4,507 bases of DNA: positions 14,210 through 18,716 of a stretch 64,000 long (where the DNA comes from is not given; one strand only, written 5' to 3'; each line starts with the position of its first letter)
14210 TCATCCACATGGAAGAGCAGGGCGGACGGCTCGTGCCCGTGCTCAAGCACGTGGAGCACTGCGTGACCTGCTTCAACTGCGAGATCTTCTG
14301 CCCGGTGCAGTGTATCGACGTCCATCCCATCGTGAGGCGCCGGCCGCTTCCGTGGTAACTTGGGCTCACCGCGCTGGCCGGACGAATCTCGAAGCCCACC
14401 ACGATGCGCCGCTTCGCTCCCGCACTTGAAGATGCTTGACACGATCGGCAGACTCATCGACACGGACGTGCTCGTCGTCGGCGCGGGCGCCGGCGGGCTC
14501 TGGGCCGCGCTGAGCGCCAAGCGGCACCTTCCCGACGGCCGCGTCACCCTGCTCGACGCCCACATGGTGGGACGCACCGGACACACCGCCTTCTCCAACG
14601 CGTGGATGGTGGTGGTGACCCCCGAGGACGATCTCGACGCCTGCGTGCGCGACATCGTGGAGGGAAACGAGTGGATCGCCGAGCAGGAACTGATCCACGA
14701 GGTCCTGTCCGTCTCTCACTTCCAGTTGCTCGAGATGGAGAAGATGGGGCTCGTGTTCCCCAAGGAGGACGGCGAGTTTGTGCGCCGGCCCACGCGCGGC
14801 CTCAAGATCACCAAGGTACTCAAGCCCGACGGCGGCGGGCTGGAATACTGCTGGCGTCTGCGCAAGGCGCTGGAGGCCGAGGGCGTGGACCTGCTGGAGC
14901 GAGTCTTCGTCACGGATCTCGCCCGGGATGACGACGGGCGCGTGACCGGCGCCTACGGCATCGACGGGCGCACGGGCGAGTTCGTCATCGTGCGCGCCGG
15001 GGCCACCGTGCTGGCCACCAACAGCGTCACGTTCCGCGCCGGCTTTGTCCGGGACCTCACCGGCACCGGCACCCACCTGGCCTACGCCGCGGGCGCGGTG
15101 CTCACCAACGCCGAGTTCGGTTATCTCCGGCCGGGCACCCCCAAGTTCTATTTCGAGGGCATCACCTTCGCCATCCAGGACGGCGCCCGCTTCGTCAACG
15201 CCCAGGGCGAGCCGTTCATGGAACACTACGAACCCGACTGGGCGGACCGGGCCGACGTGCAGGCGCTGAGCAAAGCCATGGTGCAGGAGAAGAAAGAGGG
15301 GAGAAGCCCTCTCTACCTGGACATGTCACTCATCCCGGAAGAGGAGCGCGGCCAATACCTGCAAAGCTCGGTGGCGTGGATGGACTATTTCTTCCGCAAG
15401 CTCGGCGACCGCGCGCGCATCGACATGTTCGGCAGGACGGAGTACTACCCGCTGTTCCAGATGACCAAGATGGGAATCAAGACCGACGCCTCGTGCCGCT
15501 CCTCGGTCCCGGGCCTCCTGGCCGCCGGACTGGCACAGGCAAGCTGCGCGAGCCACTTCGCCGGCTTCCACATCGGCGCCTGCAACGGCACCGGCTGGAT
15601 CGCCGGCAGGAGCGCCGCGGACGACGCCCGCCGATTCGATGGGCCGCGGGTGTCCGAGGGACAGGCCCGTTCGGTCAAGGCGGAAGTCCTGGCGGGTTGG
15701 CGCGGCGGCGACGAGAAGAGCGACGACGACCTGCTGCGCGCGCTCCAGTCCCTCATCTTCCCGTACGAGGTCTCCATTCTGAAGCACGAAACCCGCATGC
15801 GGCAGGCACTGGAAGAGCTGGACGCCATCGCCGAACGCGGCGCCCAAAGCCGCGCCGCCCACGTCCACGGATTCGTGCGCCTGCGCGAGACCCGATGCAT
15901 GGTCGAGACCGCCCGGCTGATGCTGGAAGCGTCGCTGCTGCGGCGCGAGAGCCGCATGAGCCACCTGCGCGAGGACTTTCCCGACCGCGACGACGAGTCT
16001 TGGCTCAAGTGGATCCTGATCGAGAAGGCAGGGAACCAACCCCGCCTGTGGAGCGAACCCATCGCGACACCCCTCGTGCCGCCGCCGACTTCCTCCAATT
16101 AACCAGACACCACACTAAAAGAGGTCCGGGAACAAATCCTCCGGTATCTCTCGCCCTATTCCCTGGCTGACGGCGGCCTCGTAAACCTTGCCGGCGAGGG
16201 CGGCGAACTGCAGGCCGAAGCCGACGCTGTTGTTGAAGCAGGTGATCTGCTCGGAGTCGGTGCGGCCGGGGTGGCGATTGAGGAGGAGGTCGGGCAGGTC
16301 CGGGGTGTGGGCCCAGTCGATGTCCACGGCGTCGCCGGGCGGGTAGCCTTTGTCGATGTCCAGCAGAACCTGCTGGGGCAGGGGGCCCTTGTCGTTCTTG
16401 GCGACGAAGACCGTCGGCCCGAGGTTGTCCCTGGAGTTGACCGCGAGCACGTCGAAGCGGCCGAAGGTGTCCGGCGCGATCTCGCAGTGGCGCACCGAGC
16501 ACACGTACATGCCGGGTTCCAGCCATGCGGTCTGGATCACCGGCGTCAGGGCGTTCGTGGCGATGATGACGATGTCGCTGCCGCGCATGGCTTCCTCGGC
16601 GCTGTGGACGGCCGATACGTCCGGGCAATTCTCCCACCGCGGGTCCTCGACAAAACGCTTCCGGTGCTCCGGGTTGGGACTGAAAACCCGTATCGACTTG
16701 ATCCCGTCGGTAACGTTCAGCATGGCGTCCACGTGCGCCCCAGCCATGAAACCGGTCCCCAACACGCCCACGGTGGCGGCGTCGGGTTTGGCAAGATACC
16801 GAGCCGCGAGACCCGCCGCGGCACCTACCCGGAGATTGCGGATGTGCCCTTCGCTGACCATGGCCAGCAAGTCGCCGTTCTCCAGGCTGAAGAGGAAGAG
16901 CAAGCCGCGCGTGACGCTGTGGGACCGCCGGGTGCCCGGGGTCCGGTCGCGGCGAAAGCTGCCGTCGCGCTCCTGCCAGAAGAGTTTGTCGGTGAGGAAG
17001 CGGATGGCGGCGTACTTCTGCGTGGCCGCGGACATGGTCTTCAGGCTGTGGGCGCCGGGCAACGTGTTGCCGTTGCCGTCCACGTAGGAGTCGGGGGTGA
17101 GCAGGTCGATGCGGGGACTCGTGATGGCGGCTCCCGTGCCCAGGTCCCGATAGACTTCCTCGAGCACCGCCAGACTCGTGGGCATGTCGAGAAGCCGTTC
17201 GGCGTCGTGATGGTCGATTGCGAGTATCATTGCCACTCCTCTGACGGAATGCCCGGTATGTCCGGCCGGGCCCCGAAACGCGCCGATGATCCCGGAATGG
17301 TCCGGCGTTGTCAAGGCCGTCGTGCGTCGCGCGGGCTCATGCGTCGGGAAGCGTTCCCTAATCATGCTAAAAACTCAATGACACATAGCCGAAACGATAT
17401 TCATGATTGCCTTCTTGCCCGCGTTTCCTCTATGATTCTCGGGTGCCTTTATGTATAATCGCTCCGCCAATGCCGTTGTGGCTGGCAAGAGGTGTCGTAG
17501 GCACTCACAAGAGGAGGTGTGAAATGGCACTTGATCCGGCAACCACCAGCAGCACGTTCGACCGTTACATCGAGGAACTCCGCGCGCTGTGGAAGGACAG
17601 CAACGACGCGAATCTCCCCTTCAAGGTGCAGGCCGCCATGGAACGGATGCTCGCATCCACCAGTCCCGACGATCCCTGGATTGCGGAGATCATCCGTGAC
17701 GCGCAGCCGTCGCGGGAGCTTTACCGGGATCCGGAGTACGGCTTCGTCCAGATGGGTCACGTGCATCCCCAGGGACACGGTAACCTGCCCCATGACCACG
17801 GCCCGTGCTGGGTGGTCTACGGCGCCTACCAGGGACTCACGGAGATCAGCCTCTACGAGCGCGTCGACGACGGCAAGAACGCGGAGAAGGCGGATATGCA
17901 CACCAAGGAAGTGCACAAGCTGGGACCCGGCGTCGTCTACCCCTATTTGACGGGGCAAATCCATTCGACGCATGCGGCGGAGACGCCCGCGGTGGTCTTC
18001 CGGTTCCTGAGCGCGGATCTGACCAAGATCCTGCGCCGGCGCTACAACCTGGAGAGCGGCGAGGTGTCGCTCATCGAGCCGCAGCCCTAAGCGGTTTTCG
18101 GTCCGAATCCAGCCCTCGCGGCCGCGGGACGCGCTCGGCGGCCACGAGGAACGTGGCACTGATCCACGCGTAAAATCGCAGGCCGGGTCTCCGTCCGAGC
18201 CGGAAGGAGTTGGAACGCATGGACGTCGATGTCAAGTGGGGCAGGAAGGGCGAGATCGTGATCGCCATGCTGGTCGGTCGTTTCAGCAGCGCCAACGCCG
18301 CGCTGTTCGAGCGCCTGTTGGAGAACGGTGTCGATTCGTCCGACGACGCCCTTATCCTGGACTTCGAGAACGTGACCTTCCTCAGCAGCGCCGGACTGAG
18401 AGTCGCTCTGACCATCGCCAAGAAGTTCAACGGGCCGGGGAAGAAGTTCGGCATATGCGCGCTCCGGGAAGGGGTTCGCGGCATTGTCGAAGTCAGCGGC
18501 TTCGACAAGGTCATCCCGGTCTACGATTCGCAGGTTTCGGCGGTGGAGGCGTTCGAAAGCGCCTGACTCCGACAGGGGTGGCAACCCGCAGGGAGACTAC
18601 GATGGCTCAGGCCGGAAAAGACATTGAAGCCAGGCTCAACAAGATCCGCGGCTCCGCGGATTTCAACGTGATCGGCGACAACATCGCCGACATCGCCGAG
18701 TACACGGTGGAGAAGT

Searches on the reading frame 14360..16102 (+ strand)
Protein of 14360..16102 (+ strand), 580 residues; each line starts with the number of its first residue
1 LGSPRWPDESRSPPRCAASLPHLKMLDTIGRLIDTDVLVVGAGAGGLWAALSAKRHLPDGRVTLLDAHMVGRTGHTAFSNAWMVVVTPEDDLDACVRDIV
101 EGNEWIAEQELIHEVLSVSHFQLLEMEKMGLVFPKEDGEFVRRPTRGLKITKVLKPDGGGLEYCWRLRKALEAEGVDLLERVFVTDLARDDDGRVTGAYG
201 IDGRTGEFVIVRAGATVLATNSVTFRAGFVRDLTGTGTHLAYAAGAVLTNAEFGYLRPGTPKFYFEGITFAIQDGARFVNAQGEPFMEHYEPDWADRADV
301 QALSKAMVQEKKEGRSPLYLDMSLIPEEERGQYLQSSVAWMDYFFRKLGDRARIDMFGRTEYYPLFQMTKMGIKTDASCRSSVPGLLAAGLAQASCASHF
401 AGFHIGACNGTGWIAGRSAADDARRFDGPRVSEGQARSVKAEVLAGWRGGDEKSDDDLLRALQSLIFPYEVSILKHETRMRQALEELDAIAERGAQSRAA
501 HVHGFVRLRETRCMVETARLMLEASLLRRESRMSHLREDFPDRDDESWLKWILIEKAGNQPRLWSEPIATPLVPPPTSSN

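Call 26: search_protein_families(library=pfam, proteins=[window:14360-16102:+], max_evalue=0.001)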
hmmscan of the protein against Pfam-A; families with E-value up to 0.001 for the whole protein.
window:14360-16102:+ (580 aa): 5 families
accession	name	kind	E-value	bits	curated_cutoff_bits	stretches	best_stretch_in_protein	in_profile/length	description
PF00890.30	FAD_binding_2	-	1.1e-33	117.5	20.4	1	36-401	1-404/414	FAD binding domain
PF02910.25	Succ_DH_flav_C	-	1.1e-18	67.9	20.8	1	469-575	10-125/130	Fumarate reductase flavoprotein C-term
PF01266.30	DAO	-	2e-09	37.9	27.9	1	36-242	1-231/353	FAD dependent oxidoreductase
PF07992.20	Pyr_redox_2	-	9.8e-07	28.9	26.1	1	36-81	2-45/291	Pyridine nucleotide-disulphide oxidoreductase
PF01946.23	Thi4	-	0.00087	19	26.2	0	29-72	12-54/235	Thi4 family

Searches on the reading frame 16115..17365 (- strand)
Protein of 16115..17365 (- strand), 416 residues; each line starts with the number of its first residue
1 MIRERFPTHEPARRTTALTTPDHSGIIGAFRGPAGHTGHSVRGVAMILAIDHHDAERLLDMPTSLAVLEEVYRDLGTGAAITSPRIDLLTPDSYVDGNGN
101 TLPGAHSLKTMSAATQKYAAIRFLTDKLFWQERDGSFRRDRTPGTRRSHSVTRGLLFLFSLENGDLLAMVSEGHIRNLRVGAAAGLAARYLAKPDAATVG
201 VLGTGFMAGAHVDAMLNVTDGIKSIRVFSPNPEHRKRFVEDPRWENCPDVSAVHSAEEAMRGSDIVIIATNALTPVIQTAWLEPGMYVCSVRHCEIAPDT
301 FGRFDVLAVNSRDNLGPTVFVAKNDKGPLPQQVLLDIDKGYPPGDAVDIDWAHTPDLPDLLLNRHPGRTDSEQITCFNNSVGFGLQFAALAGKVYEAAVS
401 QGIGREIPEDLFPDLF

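Call 3: search_protein_families(library=pfam, proteins=[window:16115-17365:-], max_evalue=0.01)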
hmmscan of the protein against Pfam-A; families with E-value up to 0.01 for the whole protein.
window:16115-17365:- (416 aa): 4 families
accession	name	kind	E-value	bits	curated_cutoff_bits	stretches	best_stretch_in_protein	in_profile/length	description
PF02423.21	OCD_Mu_crystall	-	4.6e-31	108.4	24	1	154-400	87-312/314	Ornithine cyclodeaminase/mu-crystallin family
PF01408.29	GFO_IDH_MocA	-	6.4e-06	27.3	24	1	199-272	3-72/120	Oxidoreductase family, NAD-binding Rossmann fold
PF01488.26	Shikimate_DH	-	7.5e-06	26.5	24.3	1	186-286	2-99/138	Shikimate / quinate 5-dehydrogenase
PF03807.23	F420_oxidored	-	4.7e-05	24.3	21.6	1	198-270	1-67/94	NADP oxidoreductase coenzyme F420-dependent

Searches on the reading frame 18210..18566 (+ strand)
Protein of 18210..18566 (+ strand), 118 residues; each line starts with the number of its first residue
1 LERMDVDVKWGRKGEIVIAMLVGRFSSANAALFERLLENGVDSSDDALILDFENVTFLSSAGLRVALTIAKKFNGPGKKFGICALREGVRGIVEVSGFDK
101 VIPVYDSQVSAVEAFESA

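Call 26: search_protein_families(library=pfam, proteins=[window:18210-18566:+], max_evalue=0.001)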
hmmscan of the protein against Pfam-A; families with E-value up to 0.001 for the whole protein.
window:18210-18566:+ (118 aa): 2 families
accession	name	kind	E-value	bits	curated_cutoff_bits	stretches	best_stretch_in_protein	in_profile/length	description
PF01740.26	STAS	-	6e-14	52.1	22.6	1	13-108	7-103/106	STAS domain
PF13466.11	STAS_2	-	3.7e-07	30.7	29.2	1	21-99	3-80/80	STAS domain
